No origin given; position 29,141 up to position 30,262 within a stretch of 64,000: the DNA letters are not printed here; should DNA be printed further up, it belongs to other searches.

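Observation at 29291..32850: Candidate undescribed defence-type system: PIN-like protein + unknown protein + short Rad50/SMC-like ATPase with a zinc hook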

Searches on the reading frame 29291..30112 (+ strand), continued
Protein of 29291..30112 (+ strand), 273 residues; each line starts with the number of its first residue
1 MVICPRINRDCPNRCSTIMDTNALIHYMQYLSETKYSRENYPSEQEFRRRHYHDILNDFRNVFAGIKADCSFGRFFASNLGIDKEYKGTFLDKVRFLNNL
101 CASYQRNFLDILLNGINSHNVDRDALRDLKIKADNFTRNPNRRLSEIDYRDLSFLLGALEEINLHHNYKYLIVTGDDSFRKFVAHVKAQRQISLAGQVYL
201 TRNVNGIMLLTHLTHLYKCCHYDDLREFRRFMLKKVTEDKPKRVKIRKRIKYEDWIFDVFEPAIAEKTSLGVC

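Call 66: search_protein_families(library=pfam, proteins=[P0001, P0002, P0003, P0004, P0005, P0006, P0007, P0008, P0009, P0010], max_evalue=1)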
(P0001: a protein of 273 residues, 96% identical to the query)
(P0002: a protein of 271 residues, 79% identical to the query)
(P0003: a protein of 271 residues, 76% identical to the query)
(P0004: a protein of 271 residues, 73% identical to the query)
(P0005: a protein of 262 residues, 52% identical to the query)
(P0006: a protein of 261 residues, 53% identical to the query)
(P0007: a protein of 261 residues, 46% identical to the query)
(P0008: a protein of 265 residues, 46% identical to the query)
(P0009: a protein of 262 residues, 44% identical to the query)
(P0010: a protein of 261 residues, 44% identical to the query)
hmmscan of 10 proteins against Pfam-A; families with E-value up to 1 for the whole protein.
P0001 (273 aa): 1 family
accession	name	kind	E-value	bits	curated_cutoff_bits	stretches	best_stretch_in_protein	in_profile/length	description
PF12313.13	NPR1_like_C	-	0.17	11.9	25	1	14-74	141-197/205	NPR1/NIM1 like defence protein C terminal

P0002 (271 aa): 1 family
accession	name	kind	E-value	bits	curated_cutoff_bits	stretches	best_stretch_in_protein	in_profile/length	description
PF18475.7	PIN7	-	0.061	14.4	34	1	146-188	63-103/103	PIN domain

P0003 (271 aa): 2 families
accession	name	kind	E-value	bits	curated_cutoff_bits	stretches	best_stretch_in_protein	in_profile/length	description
PF18475.7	PIN7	-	0.0024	19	34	1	128-188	45-103/103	PIN domain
PF24504.1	Rod_N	-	0.2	11.5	27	1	108-230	27-156/250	Rod, N-terminal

P0004 (271 aa): 4 families
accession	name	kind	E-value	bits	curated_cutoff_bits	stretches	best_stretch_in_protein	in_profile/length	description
PF18475.7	PIN7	-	0.0075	17.4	34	1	143-188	61-103/103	PIN domain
PF01936.24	NYN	-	0.035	15.1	24.2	1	124-194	53-124/145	NYN domain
PF03352.18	Adenine_glyco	-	0.15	12.4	25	1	219-266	20-66/177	Methyladenine glycosylase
PF24650.2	TT1_Tal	-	0.15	12.1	27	1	221-249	61-89/90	Tal, N-terminal tail tube TT1 domain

P0005 (262 aa): 2 families
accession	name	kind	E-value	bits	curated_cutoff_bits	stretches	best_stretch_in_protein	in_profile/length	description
PF01936.24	NYN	-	0.004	18.1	24.2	1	57-184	30-125/145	NYN domain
PF18743.7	AHJR-like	-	0.05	13.6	26.1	1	147-167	77-97/123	REase_AHJR-like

P0006 (261 aa): 2 families
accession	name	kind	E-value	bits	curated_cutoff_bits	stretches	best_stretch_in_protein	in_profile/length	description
PF17146.10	PIN_6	-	0.054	14.4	27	0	76-141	18-83/87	PIN domain of ribonuclease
PF18743.7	AHJR-like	-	0.13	12.3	26.1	1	147-165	77-95/123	REase_AHJR-like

P0007 (261 aa): 2 families
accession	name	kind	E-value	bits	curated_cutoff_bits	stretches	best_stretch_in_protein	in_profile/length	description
PF16286.10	DUF4932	-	0.026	14.3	28.7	1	41-101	106-169/332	Domain of unknown function (DUF4932)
PF01936.24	NYN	-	0.095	13.6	24.2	1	124-183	71-124/145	NYN domain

P0008 (265 aa): 3 families
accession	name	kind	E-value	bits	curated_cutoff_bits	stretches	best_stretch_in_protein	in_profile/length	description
PF01850.27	PIN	-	0.01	16.9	23.6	1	21-172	1-116/120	PIN domain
PF20289.3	MComp1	-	0.04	14.2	27.3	1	116-183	15-84/99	ABC-three component (ABC-3C) system Middle Component 1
PF13638.12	PIN_4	-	0.09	13.5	21.9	0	22-38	2-18/132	PIN domain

P0009 (262 aa): 0 families

P0010 (261 aa): 2 families
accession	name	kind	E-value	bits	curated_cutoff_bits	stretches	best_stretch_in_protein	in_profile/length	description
PF12208.14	DUF3601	-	0.02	15.6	22.3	1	38-96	6-63/79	Domain of unknown function (DUF3601)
PF01936.24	NYN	-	0.1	13.6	24.2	1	120-174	61-114/145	NYN domain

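Call 74: find_encoding_contigs(protein=P0058, flank=6000, max_places=3)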
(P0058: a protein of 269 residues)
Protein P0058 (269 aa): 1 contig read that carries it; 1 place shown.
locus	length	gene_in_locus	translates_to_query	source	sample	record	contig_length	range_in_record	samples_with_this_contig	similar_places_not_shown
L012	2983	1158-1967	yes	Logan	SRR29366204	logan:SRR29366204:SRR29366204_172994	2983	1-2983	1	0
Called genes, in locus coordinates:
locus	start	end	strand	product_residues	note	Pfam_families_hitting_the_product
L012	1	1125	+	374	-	?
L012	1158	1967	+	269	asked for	-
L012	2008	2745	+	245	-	-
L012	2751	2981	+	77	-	?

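Call 75: find_encoding_contigs(protein=P0053, flank=6000, max_places=3)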
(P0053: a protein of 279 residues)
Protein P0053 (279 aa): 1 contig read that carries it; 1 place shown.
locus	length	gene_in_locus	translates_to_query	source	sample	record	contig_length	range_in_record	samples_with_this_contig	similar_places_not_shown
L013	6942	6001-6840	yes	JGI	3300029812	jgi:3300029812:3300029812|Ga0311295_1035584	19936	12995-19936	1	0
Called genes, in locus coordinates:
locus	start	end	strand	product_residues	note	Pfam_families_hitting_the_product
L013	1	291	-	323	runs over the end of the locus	-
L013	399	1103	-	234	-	-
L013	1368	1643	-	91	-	-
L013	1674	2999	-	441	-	PF00589:Phage_integrase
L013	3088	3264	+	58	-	-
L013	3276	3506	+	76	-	-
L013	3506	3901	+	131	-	-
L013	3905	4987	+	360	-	PF02195:ParB_N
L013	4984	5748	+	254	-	-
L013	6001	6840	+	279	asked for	-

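Call 105: find_encoding_contigs(protein=P0051, flank=7000, max_places=3)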
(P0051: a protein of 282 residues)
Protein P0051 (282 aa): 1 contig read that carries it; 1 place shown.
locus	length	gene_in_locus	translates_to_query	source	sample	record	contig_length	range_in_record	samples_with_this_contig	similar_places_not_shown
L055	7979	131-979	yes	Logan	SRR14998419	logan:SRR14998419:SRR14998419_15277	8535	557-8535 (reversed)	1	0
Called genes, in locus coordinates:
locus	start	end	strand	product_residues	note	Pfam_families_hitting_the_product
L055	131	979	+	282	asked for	-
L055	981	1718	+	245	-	-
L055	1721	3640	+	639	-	PF02463:SMC_N, PF13175:AAA_15, PF13476:AAA_23, PF13555:AAA_29 (weak), PF13304:AAA_21 (weak), PF02463:SMC_N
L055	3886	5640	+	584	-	PF01555:N6_N4_Mtase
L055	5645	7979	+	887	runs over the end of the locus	PF04851:ResIII, PF00270:DEAD, PF18766:SWI2_SNF2 (faint)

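Call 114: find_related_loci(query=A1, collection=viral_contigs, flank=6000)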
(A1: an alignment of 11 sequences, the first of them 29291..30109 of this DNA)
Query A1 (273 aa) in viral_contigs; peptide patterns used: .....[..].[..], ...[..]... (x = any residue, [..] = any of these).
80 stretches matched a pattern, but none encodes a relative of the query by tblastn (E <= 1e-3).
